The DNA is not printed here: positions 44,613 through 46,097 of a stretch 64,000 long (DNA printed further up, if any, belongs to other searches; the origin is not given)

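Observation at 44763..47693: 976-aa leucine-rich-repeat protein with a novel Cys/His-motif N-terminal domain, a eukaryote-like effector candidate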

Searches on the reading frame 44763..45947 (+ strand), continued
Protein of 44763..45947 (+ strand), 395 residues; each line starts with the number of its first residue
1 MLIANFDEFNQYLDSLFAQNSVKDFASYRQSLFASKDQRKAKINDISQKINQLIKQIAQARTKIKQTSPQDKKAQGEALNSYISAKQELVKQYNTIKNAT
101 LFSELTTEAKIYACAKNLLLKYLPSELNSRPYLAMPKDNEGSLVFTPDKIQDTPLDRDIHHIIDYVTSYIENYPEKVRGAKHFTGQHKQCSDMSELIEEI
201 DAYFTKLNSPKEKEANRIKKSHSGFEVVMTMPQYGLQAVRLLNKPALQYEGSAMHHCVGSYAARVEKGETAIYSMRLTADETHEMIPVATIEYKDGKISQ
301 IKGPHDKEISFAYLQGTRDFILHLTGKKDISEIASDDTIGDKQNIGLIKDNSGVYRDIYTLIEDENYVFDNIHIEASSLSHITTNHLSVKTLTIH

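Call 93: search_protein_families(library=pfam, proteins=[P0074, P0075, P0076, P0086, P0089, P0093, P0109, P0131, P0070], max_evalue=0.001)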
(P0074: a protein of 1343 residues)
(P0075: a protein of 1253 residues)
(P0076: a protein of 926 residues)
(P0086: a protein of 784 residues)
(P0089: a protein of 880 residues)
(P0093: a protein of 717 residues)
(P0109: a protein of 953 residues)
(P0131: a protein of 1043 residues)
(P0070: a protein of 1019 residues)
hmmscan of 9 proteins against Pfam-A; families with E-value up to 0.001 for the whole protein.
P0074 (1343 aa): 0 families

P0075 (1253 aa): 0 families

P0076 (926 aa): 0 families

P0086 (784 aa): 1 family
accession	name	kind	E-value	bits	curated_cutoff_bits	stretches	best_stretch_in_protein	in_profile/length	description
PF08662.17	eIF2A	-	5.6e-06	26.8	20.5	0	563-660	61-158/194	Eukaryotic translation initiation factor eIF2A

P0089 (880 aa): 2 families
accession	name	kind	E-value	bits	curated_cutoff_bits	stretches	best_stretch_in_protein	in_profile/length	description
PF08662.17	eIF2A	-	4.7e-06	27.1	20.5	1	564-699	61-185/194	Eukaryotic translation initiation factor eIF2A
PF14284.11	PcfJ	-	0.00053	20.2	25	1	158-315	3-144/147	PcfJ-like protein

P0093 (717 aa): 1 family
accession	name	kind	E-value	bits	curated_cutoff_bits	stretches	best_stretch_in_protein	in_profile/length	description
PF15930.10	YdiH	-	0.00058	20.4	27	0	487-519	32-62/62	Domain of unknown function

P0109 (953 aa): 1 family
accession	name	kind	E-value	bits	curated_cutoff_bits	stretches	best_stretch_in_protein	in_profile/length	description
PF14284.11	PcfJ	-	1.8e-05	25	25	1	241-380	24-143/147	PcfJ-like protein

P0131 (1043 aa): 6 families
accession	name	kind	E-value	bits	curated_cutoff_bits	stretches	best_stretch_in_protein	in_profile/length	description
PF21029.3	RMC1_N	-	1.1e-06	29.2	27.3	0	646-675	29-58/119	Regulator of MON1-CCZ1 complex, N-terminal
PF00400.38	WD40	-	2e-06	28.5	27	0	658-672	13-27/39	WD domain, G-beta repeat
PF05015.19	HigB-like_toxin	-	7e-06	26.9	27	0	619-668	23-72/91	RelE-like toxin of type II toxin-antitoxin system HigB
PF08662.17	eIF2A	-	2.4e-05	24.7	20.5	0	911-965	101-156/194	Eukaryotic translation initiation factor eIF2A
PF07233.18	DUF1425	-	5.2e-05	23.5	28.3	0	628-671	47-90/96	Protein of unknown function (DUF1425)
PF24502.1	Ig_TMEM131homol_3rd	-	0.00092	20.2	27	0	796-841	19-64/97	TMEM131 homolog third Ig-like domain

P0070 (1019 aa): 0 families

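Call 101: find_related_loci(query=A2, collection=viral_contigs, flank=8000)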
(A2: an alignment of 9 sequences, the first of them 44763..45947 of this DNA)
Query A2 (395 aa) in viral_contigs; peptide patterns used: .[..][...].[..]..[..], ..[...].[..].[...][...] (x = any residue, [..] = any of these).
181 stretches matched a pattern, but none encodes a relative of the query by tblastn (E <= 1e-3).
